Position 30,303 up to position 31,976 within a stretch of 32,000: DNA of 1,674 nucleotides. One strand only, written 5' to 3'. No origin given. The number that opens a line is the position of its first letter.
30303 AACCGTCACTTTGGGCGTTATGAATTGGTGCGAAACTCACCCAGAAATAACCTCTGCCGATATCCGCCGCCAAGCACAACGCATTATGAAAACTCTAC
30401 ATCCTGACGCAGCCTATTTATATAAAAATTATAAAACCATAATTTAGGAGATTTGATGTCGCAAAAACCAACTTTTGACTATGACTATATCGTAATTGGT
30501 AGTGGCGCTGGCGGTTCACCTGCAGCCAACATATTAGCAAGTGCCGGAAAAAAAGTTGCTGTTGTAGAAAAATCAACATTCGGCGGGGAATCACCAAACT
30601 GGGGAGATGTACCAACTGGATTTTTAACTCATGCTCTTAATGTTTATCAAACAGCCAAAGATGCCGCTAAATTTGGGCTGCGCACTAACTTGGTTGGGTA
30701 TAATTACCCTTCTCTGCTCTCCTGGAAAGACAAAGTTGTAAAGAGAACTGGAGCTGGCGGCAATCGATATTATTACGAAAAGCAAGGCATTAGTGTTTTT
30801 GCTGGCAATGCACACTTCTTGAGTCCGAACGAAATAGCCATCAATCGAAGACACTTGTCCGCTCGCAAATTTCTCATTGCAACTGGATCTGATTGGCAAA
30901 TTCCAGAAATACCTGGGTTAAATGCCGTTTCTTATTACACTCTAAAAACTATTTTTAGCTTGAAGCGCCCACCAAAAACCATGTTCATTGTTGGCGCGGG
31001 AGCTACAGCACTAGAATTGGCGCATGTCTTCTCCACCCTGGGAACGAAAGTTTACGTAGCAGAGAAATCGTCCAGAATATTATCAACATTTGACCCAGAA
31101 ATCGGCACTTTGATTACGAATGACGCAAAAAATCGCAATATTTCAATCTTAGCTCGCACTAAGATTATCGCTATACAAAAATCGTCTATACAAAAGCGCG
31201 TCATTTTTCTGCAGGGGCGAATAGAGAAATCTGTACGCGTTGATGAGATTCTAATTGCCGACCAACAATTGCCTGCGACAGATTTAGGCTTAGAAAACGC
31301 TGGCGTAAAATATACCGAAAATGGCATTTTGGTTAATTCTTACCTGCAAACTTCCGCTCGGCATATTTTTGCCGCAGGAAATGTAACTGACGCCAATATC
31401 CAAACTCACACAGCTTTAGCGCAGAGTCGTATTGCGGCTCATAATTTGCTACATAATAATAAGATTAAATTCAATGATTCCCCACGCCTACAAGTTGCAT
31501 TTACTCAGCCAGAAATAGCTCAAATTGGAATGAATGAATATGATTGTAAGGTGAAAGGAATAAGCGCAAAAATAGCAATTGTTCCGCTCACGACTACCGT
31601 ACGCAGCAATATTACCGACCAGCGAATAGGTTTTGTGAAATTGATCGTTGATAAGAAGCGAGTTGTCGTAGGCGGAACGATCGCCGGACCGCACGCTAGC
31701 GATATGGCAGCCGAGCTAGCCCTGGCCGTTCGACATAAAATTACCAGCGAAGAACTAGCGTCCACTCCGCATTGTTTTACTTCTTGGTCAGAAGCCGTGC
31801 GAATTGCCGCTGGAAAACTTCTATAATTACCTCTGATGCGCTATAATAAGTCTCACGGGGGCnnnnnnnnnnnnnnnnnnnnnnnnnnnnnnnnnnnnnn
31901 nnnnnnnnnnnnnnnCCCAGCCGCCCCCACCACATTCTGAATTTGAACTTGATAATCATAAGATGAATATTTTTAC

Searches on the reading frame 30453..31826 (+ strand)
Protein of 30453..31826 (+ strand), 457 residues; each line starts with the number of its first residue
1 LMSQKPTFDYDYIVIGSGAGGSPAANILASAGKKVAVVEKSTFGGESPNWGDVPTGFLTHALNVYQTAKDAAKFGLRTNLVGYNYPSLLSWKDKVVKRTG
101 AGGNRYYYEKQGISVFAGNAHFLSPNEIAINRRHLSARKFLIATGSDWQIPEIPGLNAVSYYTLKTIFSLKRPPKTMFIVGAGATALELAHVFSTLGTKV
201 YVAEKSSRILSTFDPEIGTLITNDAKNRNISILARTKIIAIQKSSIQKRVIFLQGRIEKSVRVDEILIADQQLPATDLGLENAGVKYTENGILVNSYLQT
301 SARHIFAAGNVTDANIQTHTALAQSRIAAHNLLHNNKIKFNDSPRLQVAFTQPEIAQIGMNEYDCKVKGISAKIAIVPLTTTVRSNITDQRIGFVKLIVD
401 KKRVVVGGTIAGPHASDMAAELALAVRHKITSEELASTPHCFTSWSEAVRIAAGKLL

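Call 53: search_protein_families(library=pfam, max_evalue=0.00001, proteins=[window:30453-31826:+])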
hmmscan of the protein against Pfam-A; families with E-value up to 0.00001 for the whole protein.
window:30453-31826:+ (457 aa): 6 families
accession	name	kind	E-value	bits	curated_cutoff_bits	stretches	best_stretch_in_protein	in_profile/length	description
PF07992.20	Pyr_redox_2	-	1.2e-49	169.7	26.1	1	10-323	1-289/291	Pyridine nucleotide-disulphide oxidoreductase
PF02852.28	Pyr_redox_dim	-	4.1e-20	72.5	25.3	1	348-451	4-108/110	Pyridine nucleotide-disulphide oxidoreductase, dimerisation domain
PF00070.33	Pyr_redox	-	8.1e-19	68.4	22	1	177-245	2-70/82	Pyridine nucleotide-disulphide oxidoreductase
PF13738.12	Pyr_redox_3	-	1.5e-07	31.4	30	0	128-256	116-253/305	Pyridine nucleotide-disulphide oxidoreductase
PF00890.30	FAD_binding_2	-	1.5e-07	31.4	20.4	0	11-45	1-36/414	FAD binding domain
PF13450.12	NAD_binding_8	-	2e-07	31.6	21.9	0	14-54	1-41/68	NAD(P)-binding Rossmann-like domain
